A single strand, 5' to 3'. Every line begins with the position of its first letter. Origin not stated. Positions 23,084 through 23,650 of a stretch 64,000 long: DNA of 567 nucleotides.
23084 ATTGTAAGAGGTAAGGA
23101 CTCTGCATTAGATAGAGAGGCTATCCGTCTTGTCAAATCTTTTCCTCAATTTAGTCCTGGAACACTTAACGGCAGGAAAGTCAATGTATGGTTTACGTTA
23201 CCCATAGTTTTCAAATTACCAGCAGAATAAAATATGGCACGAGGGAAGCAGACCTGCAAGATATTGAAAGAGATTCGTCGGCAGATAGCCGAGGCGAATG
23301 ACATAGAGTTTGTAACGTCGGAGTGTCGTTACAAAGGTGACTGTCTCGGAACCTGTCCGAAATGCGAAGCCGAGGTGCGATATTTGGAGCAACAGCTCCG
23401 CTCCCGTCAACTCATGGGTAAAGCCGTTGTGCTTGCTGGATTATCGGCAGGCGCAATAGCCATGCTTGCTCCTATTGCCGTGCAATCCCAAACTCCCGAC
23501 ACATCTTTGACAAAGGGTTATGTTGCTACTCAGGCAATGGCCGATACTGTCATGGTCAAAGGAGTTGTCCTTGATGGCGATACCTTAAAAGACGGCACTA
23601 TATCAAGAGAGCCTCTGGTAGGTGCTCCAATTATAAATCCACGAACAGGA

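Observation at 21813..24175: Activase-like radical SAM gene coupled to two paralogous envelope proteins sharing a five-Cys N-terminal module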

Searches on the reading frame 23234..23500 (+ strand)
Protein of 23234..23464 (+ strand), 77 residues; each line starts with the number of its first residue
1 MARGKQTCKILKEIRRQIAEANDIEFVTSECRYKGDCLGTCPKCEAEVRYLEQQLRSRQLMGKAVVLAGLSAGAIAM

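Call 8: find_homologous_proteins(query=window:23234-23464:+, max_evalue=0.001)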
Query seq(77 aa) (77 aa): 608 proteins with E <= 0.001 among 617 candidates; the best 120 are listed.
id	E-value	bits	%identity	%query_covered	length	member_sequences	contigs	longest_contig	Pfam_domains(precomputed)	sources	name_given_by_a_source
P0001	5.0e-41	155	95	100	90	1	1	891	-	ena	-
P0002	5.4e-40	152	94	100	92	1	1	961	-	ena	-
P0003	6.3e-39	148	91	100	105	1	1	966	-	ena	-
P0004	6.9e-38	145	91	100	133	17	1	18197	-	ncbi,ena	-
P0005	7.0e-38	145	92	97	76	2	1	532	-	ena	-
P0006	1.3e-37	144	90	100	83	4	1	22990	-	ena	-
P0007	1.9e-37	144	90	100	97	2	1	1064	-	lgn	-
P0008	2.1e-37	143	87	100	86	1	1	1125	-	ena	-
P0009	2.2e-37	143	88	100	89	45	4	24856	-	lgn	-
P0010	3.0e-37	143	84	100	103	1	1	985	-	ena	-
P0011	3.5e-37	143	88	100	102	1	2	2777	-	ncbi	-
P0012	3.5e-37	143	90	100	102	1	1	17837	-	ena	-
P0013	4.4e-37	142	86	100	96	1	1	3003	-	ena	-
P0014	4.7e-37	142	90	95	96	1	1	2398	-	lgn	-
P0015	4.9e-37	142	87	100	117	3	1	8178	-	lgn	-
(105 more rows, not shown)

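Call 11: search_protein_families(library=pfam, proteins=[window:23234-23464:+], max_evalue=10)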
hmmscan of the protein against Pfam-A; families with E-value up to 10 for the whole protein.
seq(77 aa): 1 family
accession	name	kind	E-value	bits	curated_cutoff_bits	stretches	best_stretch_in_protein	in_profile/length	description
PF08274.17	Zn_Ribbon_YjdM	-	0.028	14.9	30.8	1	38-53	2-17/30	PhnA Zinc-Ribbon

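Call 12: find_related_loci(query=A2, collection=genome_contigs, flank=6000)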
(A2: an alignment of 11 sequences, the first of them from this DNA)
Query A2 (73 aa) in genome_contigs; peptide patterns used: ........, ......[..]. (x = any residue, [..] = any of these).
600 stretches matched a pattern (row limit reached: there are more); 453 encode a relative of the query (tblastn E <= 1e-3); the best 80 are kept; 79 distinct loci.
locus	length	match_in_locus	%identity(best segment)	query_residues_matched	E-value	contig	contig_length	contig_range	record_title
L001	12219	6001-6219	97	1-73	3e-45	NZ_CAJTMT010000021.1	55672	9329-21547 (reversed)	MAG: uncultured Duncaniella sp. isolate MGBC102213, whole genome shotgun sequence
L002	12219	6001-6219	95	1-73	3e-44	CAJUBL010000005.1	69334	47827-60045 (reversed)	MAG TPA_asm: uncultured Muribaculaceae bacterium isolate MGBC127947 genome assembly, contig: MGBC127947.5, whole genome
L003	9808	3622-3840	95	1-73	6e-44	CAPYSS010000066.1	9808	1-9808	MAG TPA_asm: Bacteroides caecimuris isolate MGBC150249 genome assembly, contig: MGBC150249.66, whole genome shotgun sequ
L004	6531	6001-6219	95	1-73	4e-44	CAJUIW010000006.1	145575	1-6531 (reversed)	MAG TPA_asm: uncultured Muribaculaceae bacterium isolate MGBC153954 genome assembly, contig: MGBC153954.6, whole genome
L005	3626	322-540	97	1-73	3e-44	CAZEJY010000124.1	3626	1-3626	MAG TPA_asm: uncultured Sangeribacter sp. isolate SRP199465_co2_772 genome assembly, contig: NODE_73297_length_3626_cov_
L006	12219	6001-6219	97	1-73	8e-44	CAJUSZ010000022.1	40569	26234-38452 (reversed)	MAG TPA_asm: uncultured Muribaculaceae bacterium isolate MGBC165885 genome assembly, contig: MGBC165885.22, whole genome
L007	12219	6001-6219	92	1-73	1e-43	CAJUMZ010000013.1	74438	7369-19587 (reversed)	MAG TPA_asm: uncultured Muribaculum sp. isolate MGBC161558 genome assembly, contig: MGBC161558.13, whole genome shotgun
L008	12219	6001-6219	92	1-73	1e-43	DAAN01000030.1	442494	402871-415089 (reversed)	MAG TPA_asm: Bacteroidales bacterium H3 H3_contig_7, whole genome shotgun sequence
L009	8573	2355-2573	92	1-73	2e-43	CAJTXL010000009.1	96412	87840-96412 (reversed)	MAG TPA_asm: uncultured Muribaculaceae bacterium isolate MGBC123773 genome assembly, contig: MGBC123773.9, whole genome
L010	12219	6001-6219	89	1-73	8e-43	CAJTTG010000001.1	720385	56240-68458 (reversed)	MAG TPA_asm: uncultured Muribaculaceae bacterium isolate MGBC108134 genome assembly, contig: MGBC108134.1, whole genome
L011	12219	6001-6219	89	1-73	8e-43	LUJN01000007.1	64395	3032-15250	MAG: Bacteroidales bacterium M3 M3_1208, whole genome shotgun sequence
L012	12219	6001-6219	92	1-73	8e-43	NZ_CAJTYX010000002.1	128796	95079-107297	MAG: uncultured Muribaculum sp. isolate MGBC123065, whole genome shotgun sequence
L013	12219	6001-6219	92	1-73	8e-43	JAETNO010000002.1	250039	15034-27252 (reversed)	MAG: Bacteroidaceae bacterium isolate S10_Bin1 scaffold_18, whole genome shotgun sequence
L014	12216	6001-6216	94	1-72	7e-43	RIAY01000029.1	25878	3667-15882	Muribaculaceae bacterium Isolate-036 (Harlan) seq29, whole genome shotgun sequence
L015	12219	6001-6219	92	1-73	1e-42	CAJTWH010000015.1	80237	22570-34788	MAG TPA_asm: uncultured Muribaculaceae bacterium isolate MGBC114452 genome assembly, contig: MGBC114452.15, whole genome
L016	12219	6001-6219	92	1-73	2e-42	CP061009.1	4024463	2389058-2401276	Muribaculaceae bacterium MF13079 chromosome, complete genome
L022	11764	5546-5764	90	1-73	3e-42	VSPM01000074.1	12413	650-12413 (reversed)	MAG: Muribaculaceae bacterium isolate S9745_S9_bin.7 S9745_S9_S9745_S9_bin.7_contig_74, whole genome shotgun sequence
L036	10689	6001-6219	89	1-73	2e-41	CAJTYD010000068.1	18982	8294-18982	MAG TPA_asm: uncultured Muribaculaceae bacterium isolate MGBC123372 genome assembly, contig: MGBC123372.68, whole genome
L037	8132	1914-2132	86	1-73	3e-41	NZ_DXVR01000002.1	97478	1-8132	MAG: Bacteroides sp. isolate HRGM_Genome_3449 HRGM_Genome_3449_2, whole genome shotgun sequence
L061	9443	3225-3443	89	1-73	2e-40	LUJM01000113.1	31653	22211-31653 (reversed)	MAG: Bacteroidales bacterium M2 M2_828, whole genome shotgun sequence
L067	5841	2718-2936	88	1-73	3e-40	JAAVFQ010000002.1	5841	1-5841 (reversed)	MAG: Bacteroidales bacterium isolate Mgla_MAG_3-bin_16 c_000000034914, whole genome shotgun sequence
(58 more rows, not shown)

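Call 30: search_solved_structures(query=A2, max_evalue=10, show_alignments=3)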
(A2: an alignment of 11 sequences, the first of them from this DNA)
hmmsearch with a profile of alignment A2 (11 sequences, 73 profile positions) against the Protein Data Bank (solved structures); distinct sequences matched with E-value up to 10: 3.
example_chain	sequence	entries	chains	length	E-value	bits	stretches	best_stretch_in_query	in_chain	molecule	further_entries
30ga_I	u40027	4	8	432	2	11.8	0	23-54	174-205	TniQ.1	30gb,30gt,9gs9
3wwl_A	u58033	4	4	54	2.3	11.6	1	38-53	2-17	Alpha-aminoadipate carrier protein LysW | OrfF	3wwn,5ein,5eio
9u78_A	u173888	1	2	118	8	9.9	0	9-25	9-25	Single Chain Protein of De Novo Designed Helix Bundles-4EH2 with KDPV Loop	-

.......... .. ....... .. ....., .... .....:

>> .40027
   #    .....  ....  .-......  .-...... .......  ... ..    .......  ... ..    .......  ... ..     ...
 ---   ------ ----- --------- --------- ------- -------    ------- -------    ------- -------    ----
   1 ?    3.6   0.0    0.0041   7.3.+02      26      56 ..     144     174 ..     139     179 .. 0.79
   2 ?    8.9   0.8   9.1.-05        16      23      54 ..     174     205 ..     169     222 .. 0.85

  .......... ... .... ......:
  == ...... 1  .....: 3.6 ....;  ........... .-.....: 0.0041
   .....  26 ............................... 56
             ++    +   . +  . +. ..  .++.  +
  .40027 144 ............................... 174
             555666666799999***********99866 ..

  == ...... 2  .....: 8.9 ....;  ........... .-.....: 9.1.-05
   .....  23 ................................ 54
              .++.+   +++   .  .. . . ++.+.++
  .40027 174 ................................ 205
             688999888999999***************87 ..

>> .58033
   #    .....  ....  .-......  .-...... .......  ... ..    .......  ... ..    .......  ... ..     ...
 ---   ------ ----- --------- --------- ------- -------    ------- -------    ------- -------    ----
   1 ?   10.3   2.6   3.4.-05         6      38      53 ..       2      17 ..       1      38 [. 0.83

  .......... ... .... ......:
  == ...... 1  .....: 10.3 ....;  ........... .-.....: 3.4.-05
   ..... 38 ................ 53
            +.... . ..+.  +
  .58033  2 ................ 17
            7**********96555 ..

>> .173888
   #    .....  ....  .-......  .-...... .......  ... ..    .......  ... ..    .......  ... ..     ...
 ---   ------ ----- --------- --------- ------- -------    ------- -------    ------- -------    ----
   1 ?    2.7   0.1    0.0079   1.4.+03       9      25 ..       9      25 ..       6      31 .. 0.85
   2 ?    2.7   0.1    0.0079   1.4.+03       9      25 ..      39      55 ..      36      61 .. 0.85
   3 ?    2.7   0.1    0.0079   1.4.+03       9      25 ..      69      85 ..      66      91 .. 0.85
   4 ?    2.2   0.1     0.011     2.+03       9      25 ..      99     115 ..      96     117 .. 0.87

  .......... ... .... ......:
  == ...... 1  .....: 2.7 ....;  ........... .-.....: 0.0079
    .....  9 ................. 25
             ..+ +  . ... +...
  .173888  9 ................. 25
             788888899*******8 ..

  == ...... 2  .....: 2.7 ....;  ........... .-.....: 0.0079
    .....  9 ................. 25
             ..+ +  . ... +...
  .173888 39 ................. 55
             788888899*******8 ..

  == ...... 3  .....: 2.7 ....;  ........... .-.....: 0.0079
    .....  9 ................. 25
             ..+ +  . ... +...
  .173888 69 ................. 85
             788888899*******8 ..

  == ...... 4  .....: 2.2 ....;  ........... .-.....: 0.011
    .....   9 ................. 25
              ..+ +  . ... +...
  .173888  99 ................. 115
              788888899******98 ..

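Call 32: search_protein_representatives(alignment_id=A2)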
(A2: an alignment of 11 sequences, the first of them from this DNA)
Query: 11 sequences, 73 profile positions. Proteins with E-value up to 0.001 (for the whole library): 2848; up to 1e-10: 2175; up to 1e-30: 287. The best 150 are listed.
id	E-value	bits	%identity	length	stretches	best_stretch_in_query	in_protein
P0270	3.3e-42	158.6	-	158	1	1-73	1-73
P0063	1.4e-41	156.5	-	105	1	1-73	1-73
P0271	1.8e-41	156.2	-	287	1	1-73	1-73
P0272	1.8e-41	156.1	-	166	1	1-73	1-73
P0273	2.2e-41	155.9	-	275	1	1-73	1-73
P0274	2.3e-41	155.8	-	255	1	1-73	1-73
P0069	2.4e-41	155.8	-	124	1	1-73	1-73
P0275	2.6e-41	155.7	-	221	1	1-73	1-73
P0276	2.8e-41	155.6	-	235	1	1-73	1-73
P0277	3.9e-41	155.1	-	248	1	1-73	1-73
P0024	4.2e-41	155.0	-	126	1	1-72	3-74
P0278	6.4e-41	154.4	-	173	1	1-73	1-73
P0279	7.0e-41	154.3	-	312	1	1-73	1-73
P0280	8.4e-41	154.0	-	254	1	1-73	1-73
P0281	9.4e-41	153.9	-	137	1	1-73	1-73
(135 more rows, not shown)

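Call 36: search_protein_families(library=pfam, alignment_id=A5, max_evalue=0.001)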
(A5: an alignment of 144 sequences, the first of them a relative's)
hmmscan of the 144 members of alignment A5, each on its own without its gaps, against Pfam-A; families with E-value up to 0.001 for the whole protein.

A. member 1, P0270 (158 aa): 1 family
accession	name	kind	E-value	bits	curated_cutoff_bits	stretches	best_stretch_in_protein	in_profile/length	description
PF03544.19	TonB_C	-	4.7e-09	37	24.6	1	103-155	27-79/79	Gram-negative bacterial TonB protein C-terminal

B. families by the number of members that match (of 144 scanned): 9 families
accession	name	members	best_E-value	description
PF03544.19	TonB_C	74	4.8e-49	Gram-negative bacterial TonB protein C-terminal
PF13715.12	CarbopepD_reg_2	43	4.2e-28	CarboxypepD_reg-like domain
PF13620.12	CarboxypepD_reg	29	1.4e-17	Carboxypeptidase regulatory-like domain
PF15976.11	CooC_C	7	2.7e-05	CS1-pili formation C-terminal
PF25020.1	TTR_TEN1-4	3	2.5e-08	Teneurin TTR-like domain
PF13103.11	TonB_2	2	1.8e-05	TonB C terminal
PF00775.27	Dioxygenase_C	2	7.3e-05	Dioxygenase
PF02369.22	Big_1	1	4e-06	Bacterial Ig-like domain (group 1)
PF16371.11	MetallophosN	1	0.0006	N terminal of Calcineurin-like phosphoesterase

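Call 37: predict_structure(alignment_id=A4)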
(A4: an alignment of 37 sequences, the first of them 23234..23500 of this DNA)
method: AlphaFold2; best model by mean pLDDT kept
length: 89 residues; sequences in the alignment: 37
mean_pLDDT: 58.1   pTM: 0.30
mean pLDDT of the five models: 58.1, 57.7, 54.6, 54.2, 54.0
residues with pLDDT >= 90: 0; 70-90: 19; 50-70: 37; < 50: 33
segments of 3 or more residues with pLDDT < 50: 31-40, 62-64, 67-70, 77-89
pLDDT, mean of each block of 10 residues (from residue 1): 64 79 69 45 61 64 49 47 43
secondary structure, 60 per line:
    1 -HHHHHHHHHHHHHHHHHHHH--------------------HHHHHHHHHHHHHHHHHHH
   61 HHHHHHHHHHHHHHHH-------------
elements in order: H2-21 H42-76

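Call 42: search_protein_families(library=pfam, proteins=[L036:4997-5995:+, L061:1842-3203:+, L016:10154-10864:+, L037:6410-7120:+, L014:8923-9651:+, L061:4261-5154:+, L004:729-2156:+, L067:4554-5405:+, L007:7300-7980:+, L022:6652-7191:+], max_evalue=0.01)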
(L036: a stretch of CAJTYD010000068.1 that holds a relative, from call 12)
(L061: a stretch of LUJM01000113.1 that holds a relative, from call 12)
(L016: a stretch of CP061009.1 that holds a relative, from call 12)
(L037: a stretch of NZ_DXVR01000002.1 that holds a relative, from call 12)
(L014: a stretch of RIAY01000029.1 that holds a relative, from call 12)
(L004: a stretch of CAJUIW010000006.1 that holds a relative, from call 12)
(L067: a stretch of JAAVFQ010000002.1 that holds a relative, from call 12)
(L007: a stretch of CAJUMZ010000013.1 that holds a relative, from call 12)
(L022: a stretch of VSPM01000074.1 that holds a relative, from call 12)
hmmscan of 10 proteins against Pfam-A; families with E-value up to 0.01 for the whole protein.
L036:4997-5995:+ (333 aa): 1 family
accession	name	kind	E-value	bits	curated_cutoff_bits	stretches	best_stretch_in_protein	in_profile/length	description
PF14300.12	DMP19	-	3.4e-17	63.5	25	1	208-321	2-112/112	DMP19-like protein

L061:1842-3203:+ (454 aa): 0 families

L016:10154-10864:+ (237 aa): 1 family
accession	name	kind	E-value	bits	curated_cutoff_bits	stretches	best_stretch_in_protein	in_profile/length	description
PF14137.11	DUF4304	-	1.3e-21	77.2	23.2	1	96-216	2-114/115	Domain of unknown function (DUF4304)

L037:6410-7120:+ (237 aa): 0 families

L014:8923-9651:+ (243 aa): 0 families

L061:4261-5154:+ (298 aa): 0 families

L004:729-2156:+ (476 aa): 1 family
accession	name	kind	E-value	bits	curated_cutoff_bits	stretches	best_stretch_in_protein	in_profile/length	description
PF22599.2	SecDF_P1_head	-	0.0013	19.1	27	1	408-463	37-92/114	SecDF, P1 head subdomain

L067:4554-5405:+ (284 aa): 0 families

L007:7300-7980:+ (227 aa): 0 families

L022:6652-7191:+ (180 aa): 0 families

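Call 67: fold_search(model_id=the predicted structure, library=pdb)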
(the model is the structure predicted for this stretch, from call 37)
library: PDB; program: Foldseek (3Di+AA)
matches with E <= 10: 2; with E <= 0.001: 0
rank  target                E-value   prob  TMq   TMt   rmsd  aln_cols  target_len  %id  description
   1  8qby_J                5.2e+00  0.03  0.27  0.15  14.8        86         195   14  Respiratory complex I from Paracoccus denitrificans in MSP2N2 nanodiscs (released 2024-09-11)
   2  9g83_J                9.9e+00  0.02  0.26  0.14  14.8        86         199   14  Respiratory supercomplex CI1-CIII2-CIV2-(cbb3)1 from alphaproteobacterium (released 2026-02-04)

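Call 87: find_related_loci(query=A2, collection=viral_contigs, flank=6000)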
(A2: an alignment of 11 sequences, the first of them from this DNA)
Query A2 (73 aa) in viral_contigs; peptide patterns used: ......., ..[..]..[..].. (x = any residue, [..] = any of these).
19 stretches matched a pattern, but none encodes a relative of the query by tblastn (E <= 1e-3).
